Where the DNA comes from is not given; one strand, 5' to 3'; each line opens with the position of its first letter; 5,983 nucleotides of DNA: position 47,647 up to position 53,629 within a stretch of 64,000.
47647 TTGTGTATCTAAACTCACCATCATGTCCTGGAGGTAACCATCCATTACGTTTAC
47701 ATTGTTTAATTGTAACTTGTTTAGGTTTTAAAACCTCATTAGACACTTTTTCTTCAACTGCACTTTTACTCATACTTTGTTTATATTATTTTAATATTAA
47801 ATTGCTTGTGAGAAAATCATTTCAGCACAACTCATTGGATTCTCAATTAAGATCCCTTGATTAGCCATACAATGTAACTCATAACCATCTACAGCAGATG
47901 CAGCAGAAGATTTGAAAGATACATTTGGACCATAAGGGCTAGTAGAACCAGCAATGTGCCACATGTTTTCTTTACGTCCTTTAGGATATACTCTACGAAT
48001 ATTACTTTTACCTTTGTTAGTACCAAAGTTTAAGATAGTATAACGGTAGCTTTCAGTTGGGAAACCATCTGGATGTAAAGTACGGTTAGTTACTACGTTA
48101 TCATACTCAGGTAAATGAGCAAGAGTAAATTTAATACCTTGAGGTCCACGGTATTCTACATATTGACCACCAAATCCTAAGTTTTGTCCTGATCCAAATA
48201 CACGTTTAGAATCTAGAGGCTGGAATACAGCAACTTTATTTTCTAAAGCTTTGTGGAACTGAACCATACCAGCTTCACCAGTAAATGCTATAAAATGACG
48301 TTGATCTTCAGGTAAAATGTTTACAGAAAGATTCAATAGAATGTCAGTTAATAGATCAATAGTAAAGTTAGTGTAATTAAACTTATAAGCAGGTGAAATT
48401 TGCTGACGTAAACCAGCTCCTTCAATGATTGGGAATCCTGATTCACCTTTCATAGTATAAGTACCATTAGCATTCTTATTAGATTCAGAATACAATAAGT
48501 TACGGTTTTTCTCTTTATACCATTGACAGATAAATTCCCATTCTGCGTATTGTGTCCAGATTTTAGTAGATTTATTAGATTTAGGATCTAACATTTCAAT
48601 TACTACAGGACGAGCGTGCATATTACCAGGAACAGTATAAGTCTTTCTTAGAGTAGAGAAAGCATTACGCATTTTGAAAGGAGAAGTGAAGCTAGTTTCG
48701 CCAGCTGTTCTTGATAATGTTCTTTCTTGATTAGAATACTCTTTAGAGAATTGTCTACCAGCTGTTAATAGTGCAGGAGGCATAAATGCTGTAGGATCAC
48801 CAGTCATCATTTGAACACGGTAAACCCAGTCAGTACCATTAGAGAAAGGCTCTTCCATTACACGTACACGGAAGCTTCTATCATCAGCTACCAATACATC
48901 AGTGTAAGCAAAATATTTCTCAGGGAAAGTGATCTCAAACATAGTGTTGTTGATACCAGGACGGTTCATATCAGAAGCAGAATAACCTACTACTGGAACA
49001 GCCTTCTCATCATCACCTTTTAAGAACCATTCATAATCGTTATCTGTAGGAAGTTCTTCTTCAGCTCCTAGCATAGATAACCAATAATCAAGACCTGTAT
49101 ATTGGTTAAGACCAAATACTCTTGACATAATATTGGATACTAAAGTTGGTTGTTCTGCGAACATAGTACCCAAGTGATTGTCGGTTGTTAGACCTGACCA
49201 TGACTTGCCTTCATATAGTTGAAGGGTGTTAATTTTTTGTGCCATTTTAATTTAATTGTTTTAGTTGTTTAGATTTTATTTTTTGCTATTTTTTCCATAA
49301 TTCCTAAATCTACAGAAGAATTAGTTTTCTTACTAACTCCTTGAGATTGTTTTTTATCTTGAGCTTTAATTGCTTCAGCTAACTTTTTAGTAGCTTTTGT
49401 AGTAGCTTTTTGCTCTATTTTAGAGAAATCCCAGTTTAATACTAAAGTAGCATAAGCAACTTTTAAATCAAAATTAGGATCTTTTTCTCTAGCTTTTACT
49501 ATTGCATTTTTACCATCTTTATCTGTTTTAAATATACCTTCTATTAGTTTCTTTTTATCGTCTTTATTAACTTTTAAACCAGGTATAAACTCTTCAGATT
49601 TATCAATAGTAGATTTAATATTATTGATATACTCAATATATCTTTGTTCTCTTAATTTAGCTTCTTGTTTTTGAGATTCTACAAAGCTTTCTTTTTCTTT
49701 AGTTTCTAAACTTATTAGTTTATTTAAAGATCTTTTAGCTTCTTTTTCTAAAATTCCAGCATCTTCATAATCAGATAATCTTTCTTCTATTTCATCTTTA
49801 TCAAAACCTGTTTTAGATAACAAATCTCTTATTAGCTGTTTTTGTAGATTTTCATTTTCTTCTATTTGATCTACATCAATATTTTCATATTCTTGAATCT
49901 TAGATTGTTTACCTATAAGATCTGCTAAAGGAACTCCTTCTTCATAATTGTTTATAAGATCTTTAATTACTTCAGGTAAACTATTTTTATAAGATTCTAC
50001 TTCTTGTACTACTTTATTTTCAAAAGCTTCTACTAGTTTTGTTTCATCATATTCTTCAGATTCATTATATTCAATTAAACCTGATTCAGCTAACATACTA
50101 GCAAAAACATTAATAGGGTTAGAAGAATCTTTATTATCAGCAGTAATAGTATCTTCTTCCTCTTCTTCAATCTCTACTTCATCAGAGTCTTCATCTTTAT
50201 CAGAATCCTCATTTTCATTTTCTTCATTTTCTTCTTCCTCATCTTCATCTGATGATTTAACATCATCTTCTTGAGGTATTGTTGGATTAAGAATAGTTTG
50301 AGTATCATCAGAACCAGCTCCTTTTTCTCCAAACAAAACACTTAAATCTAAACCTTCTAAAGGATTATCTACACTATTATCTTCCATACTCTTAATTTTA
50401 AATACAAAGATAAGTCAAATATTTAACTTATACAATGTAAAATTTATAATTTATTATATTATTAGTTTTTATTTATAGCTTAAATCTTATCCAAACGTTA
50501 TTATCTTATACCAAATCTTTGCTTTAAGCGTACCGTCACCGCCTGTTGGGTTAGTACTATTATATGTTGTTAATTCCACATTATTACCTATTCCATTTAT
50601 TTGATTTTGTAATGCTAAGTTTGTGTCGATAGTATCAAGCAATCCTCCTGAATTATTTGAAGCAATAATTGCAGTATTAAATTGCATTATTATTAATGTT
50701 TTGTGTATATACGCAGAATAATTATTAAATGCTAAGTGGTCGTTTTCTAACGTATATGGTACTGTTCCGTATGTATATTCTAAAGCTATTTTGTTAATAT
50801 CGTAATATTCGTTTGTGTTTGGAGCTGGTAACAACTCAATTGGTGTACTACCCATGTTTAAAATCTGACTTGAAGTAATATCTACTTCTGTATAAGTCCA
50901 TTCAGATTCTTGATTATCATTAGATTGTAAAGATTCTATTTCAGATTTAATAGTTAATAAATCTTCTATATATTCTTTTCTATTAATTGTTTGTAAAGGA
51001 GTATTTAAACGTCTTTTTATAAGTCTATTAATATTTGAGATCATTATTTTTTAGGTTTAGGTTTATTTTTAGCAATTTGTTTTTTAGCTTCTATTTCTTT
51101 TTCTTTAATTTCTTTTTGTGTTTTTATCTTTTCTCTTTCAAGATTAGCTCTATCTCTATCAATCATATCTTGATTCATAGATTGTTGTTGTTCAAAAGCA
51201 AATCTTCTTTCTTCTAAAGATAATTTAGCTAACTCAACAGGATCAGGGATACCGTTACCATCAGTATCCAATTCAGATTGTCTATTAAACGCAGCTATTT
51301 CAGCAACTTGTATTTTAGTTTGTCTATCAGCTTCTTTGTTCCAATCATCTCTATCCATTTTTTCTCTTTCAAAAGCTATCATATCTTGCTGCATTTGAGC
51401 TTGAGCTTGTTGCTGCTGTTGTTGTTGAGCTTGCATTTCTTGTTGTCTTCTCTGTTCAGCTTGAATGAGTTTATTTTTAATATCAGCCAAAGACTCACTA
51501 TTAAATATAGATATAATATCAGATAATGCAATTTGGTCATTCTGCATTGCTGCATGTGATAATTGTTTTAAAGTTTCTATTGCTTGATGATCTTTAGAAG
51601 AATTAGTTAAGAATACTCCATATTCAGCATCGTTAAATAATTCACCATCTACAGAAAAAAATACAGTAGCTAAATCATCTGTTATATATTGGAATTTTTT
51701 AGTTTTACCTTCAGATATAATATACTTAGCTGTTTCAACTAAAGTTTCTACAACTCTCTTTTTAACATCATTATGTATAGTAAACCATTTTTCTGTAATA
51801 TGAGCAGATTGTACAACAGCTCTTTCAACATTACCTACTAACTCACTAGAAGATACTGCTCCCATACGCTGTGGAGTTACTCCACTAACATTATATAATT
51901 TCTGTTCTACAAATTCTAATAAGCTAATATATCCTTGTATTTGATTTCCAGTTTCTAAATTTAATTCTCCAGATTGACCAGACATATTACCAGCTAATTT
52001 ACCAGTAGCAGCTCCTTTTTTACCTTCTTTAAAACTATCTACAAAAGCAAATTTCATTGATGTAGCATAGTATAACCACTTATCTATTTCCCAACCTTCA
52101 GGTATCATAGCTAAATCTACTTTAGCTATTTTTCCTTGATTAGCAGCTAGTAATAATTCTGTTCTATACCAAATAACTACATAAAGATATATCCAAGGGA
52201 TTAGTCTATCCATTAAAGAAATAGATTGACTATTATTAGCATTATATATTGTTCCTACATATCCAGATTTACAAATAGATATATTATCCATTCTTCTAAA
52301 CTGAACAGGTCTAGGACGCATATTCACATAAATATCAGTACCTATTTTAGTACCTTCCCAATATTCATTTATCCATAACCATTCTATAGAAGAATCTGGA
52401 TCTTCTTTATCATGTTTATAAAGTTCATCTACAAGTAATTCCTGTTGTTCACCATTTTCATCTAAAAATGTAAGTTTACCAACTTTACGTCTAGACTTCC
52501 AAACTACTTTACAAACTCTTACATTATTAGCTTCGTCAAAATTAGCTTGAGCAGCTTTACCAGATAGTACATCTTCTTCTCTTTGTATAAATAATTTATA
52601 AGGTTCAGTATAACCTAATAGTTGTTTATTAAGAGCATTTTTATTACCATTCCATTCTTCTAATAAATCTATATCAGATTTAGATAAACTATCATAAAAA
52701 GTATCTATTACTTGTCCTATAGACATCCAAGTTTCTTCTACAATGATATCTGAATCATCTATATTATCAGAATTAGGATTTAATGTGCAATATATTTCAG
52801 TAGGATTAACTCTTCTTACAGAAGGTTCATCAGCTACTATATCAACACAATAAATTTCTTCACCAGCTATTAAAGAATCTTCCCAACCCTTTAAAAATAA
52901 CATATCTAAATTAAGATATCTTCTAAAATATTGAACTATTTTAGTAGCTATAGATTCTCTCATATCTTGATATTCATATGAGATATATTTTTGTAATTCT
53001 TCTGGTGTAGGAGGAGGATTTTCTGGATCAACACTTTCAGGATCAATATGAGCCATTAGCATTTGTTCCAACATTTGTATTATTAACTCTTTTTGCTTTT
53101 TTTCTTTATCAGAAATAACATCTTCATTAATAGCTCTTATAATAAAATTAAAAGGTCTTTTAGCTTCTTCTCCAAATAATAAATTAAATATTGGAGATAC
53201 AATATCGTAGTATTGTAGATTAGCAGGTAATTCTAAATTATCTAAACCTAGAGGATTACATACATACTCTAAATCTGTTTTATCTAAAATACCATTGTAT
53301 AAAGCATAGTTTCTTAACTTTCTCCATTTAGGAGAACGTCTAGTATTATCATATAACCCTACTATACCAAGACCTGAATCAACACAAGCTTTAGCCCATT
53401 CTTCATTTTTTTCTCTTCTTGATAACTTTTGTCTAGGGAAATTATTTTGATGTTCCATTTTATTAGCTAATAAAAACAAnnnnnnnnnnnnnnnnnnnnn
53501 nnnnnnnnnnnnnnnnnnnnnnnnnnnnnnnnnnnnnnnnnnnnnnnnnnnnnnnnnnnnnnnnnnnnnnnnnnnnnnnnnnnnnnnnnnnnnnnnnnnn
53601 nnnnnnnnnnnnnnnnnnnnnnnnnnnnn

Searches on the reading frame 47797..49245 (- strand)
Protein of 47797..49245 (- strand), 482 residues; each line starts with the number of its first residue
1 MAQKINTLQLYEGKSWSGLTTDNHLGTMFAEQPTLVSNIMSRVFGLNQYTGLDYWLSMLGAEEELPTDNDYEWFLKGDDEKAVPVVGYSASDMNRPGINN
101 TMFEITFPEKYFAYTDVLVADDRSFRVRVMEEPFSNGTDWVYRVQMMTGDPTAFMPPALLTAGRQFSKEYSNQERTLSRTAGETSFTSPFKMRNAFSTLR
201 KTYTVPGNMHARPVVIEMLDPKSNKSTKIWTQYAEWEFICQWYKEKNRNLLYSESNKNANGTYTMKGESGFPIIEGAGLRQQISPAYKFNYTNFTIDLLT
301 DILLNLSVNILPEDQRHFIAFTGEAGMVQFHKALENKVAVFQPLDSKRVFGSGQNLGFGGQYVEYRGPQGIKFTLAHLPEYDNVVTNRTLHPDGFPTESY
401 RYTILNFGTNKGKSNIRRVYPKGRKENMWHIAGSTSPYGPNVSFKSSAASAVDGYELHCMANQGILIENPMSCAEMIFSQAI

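Call 15: search_protein_families(library=phrogs, proteins=[window:47797-49245:-], max_evalue=0.00001)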
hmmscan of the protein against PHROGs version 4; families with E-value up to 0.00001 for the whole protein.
window:47797-49245:- (482 aa): 1 family
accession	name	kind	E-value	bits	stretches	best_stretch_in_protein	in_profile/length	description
phrog_11589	-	head and packaging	8.3e-114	381.7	1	1-479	1-493/495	major head protein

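Call 16: search_protein_families(library=pfam, proteins=[window:47797-49245:-], max_evalue=0.001)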
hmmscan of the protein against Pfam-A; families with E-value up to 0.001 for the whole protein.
window:47797-49245:- (482 aa): 1 family
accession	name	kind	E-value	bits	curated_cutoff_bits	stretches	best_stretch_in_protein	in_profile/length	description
PF23898.1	Crass_capsid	-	4.5e-143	477.7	27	1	3-479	2-494/496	Crassvirus major capsid protein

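Call 90: search_dna_similar(query=window:47797-49245:-, collection=phages, mode=protein, max_rows=12)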
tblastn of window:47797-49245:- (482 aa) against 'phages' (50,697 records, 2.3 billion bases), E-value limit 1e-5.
Records with a match: 147; places in all: 149; records where one place covers at least 80% of the query: 121.
Best place of each record, by identity: <60% 147.
By first word of the organism name: uncultured 55; Bacteroides 32; Flavobacterium 29; Bacteriophage 7; CrAssphage 7; Dulem 2; IAS 2; Cellulophaga 2; Azobacteroides 2; Caudoviricetes 2; and 6 more.
By host as written in the record: - 72; Bacteroides intestinalis DSM 108646 25; Flavobacterium psychrophilum 950106-1/1 12; Bacteroides cellulosilyticus 4; Homo sapiens 3; Flavobacterium psychrophilum 020612-2/1 3; Flavobacterium psychrophilum strain FPS-D10 3; Bacteroides intestinalis APC919/174 2; and 16 more.
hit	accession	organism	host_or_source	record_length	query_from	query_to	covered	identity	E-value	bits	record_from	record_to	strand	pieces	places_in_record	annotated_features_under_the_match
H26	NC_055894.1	uncultured phage cr6_1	human feces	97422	5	478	98%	35.4%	3e-84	289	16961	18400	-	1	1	major head protein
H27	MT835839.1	Bacteriophage sp.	human fecal samples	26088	5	478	98%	35.4%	5e-84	288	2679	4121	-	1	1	record has no annotation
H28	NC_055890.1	uncultured phage cr56_1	human feces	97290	5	478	98%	35.2%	5e-82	283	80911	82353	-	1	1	major head protein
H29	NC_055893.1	uncultured phage cr4_1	human feces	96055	5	478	98%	35.0%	1e-83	287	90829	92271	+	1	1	major head protein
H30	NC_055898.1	uncultured phage cr115_1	human feces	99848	5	478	98%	35.0%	1e-83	287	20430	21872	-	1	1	major head protein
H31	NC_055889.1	uncultured phage cr53_1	human feces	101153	5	479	99%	34.7%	2e-81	281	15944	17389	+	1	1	major head protein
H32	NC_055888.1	uncultured phage cr52_1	human feces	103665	5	478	98%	34.8%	1e-82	285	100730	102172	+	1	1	major head protein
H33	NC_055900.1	uncultured phage cr125_1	human feces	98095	5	478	98%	34.8%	2e-82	284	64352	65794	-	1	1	major head protein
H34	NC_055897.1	uncultured phage cr114_1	human feces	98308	5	478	98%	34.8%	2e-82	284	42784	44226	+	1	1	major head protein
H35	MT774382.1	uncultured phage cr10_1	human feces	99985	5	478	98%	34.7%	8e-87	296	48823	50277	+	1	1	major capsid protein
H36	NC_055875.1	uncultured phage cr10_1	human feces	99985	5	478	98%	34.7%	8e-87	296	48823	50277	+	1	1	major head protein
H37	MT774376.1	uncultured phage cr55_1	human feces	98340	22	478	95%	35.9%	6e-82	282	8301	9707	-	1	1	major capsid protein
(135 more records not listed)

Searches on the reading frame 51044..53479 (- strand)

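Call 15: search_protein_families(library=phrogs, proteins=[window:51044-53479:-], max_evalue=0.00001)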
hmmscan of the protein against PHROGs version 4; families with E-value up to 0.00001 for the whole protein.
window:51044-53479:- (811 aa): 1 family
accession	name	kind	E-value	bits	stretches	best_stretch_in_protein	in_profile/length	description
phrog_6547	-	head and packaging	1.4e-157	527.2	1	7-804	2-825/827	portal protein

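Call 16: search_protein_families(library=pfam, proteins=[window:51044-53479:-], max_evalue=0.001)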
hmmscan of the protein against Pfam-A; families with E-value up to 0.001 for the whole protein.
window:51044-53479:- (811 aa): 1 family
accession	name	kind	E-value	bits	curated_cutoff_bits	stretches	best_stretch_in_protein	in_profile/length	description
PF16510.12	P22_portal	-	2.2e-06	26.9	26.1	1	512-700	369-581/594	Phage P22-like portal protein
